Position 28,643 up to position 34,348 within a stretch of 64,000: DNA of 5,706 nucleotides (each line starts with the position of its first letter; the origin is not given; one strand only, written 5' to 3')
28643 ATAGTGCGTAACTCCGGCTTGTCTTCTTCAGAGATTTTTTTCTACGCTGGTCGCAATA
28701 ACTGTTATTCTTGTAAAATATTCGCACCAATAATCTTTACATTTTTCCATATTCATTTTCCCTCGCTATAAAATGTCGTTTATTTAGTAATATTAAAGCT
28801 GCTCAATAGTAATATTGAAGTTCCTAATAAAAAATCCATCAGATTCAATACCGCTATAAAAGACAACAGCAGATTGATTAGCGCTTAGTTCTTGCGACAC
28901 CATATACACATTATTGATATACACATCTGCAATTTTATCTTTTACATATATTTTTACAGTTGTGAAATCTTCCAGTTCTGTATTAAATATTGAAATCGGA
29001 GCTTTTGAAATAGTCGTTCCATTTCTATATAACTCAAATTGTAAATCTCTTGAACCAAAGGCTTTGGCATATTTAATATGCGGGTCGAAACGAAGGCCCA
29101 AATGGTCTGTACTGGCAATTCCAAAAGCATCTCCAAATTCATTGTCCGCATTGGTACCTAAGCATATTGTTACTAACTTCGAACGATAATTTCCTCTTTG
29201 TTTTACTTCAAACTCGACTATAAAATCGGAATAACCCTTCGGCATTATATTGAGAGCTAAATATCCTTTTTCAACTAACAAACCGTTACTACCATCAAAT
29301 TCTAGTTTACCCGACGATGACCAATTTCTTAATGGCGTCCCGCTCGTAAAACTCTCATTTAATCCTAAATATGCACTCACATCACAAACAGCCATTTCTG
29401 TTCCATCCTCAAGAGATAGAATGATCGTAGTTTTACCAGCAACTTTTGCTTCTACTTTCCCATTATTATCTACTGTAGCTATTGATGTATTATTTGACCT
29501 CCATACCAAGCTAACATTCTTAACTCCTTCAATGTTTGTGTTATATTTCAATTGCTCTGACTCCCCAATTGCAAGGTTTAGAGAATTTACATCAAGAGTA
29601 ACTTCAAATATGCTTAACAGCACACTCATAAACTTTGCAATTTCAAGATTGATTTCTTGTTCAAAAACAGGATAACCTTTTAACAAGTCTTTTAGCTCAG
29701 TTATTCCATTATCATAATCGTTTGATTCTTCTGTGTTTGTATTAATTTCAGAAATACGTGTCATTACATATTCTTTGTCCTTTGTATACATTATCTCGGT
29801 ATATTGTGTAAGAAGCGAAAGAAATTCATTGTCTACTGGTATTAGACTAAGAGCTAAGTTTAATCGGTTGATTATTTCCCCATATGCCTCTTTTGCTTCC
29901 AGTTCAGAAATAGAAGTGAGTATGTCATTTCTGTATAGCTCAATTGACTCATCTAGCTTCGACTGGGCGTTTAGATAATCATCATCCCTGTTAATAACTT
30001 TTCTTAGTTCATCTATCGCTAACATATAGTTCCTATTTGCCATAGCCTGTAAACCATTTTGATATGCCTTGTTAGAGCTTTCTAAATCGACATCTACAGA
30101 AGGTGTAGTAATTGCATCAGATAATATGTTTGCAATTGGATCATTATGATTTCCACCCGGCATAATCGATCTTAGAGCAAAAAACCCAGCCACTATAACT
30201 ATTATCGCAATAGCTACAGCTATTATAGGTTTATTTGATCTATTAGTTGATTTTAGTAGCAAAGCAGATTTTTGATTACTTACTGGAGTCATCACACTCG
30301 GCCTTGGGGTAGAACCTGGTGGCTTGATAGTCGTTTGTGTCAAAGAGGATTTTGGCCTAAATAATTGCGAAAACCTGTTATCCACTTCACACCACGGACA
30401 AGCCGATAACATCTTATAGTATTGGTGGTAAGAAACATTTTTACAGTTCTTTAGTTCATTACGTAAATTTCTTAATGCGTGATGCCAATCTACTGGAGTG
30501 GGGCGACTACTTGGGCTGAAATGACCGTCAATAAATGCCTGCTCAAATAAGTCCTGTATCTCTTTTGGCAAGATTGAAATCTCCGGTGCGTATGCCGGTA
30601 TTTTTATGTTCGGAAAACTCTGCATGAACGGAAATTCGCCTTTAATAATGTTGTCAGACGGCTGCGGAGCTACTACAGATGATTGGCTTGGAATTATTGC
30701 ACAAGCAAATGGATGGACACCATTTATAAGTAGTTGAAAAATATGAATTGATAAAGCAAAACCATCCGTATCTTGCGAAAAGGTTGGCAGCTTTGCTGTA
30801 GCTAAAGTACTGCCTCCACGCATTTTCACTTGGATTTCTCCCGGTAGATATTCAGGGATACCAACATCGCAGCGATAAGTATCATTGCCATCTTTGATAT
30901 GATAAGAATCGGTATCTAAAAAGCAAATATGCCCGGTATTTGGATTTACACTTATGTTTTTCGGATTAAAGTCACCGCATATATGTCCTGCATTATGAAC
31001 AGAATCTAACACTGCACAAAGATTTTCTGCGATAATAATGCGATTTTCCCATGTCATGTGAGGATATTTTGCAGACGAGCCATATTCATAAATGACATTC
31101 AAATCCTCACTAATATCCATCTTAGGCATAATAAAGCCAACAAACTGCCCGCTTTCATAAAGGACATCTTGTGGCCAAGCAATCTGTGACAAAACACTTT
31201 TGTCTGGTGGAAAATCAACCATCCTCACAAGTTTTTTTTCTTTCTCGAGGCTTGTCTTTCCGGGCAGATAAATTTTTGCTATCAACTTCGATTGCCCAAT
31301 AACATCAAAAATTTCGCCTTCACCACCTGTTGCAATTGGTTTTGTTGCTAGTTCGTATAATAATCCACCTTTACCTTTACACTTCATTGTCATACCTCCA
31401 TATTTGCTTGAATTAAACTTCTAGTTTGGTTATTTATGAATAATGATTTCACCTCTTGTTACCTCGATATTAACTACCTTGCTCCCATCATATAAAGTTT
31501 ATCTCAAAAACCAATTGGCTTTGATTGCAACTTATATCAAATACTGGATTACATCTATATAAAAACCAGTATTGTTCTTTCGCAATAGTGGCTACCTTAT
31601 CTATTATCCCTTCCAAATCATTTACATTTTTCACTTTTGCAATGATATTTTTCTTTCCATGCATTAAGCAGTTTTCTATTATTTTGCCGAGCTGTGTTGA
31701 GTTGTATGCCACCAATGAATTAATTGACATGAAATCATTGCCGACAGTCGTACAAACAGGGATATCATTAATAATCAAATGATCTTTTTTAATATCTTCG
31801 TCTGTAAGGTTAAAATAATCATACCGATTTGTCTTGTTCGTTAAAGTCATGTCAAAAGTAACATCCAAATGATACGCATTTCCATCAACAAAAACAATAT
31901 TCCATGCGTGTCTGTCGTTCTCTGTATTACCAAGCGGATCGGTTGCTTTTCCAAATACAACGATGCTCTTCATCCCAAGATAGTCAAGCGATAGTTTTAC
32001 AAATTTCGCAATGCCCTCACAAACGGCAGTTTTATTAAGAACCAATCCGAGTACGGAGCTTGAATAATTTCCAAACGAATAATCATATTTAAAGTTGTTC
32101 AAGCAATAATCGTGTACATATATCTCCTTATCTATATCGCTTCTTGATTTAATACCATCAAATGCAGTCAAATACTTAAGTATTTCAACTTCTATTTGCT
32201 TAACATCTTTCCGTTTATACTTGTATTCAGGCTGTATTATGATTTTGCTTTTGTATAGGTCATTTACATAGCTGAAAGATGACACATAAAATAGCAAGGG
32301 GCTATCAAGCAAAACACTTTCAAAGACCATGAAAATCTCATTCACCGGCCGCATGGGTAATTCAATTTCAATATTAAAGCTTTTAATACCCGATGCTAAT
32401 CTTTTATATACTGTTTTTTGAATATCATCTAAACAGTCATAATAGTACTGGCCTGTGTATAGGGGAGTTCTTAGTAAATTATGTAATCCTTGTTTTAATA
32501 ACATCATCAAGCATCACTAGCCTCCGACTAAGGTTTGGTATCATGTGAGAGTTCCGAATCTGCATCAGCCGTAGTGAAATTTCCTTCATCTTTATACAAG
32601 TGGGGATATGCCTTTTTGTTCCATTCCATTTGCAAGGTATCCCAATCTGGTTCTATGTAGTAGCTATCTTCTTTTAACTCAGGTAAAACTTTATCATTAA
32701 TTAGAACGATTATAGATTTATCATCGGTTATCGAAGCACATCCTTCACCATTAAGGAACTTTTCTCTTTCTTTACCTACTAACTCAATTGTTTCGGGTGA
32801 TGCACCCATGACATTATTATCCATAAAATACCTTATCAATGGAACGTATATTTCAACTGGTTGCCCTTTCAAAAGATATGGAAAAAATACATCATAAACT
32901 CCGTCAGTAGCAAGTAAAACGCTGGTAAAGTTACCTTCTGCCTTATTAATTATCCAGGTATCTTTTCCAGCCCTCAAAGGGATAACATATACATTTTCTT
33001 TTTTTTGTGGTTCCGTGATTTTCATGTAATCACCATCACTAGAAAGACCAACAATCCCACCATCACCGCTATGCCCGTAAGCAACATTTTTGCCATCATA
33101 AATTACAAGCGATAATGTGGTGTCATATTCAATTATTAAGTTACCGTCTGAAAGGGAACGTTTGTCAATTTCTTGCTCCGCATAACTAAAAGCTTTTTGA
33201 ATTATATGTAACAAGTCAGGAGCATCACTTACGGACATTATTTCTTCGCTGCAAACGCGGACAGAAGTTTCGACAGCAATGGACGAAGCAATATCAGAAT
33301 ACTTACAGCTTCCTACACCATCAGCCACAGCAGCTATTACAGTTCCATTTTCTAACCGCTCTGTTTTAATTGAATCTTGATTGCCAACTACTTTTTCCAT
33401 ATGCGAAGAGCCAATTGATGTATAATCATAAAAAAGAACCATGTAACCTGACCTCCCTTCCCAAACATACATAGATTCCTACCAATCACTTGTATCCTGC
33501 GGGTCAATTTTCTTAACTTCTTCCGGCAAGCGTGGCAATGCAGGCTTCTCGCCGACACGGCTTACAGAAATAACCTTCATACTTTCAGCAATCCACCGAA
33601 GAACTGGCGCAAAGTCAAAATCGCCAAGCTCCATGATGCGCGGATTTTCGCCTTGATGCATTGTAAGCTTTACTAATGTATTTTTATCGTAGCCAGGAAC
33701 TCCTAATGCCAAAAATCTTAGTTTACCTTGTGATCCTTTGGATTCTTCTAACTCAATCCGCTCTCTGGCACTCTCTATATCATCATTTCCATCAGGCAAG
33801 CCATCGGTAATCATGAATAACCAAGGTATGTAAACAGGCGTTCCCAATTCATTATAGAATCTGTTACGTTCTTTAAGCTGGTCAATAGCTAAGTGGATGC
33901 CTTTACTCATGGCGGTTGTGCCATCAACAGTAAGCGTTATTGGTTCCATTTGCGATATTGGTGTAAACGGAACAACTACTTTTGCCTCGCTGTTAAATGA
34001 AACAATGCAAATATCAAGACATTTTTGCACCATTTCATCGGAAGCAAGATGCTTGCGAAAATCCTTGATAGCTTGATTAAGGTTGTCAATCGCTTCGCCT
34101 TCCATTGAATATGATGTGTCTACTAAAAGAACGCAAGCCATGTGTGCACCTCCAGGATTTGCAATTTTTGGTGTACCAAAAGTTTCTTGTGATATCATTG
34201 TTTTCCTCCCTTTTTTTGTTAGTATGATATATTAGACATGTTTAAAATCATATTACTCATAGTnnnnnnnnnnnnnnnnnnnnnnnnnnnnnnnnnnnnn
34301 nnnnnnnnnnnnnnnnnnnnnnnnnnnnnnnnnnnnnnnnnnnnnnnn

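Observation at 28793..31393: Kinase with a non-canonical catalytic loop and a receptor-like ectodomain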

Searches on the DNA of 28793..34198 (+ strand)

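Call 8: search_dna_similar(query=window:28793-34198:+, collection=phages, mode=near)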
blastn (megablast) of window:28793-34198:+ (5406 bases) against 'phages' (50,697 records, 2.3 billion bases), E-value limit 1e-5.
No match.
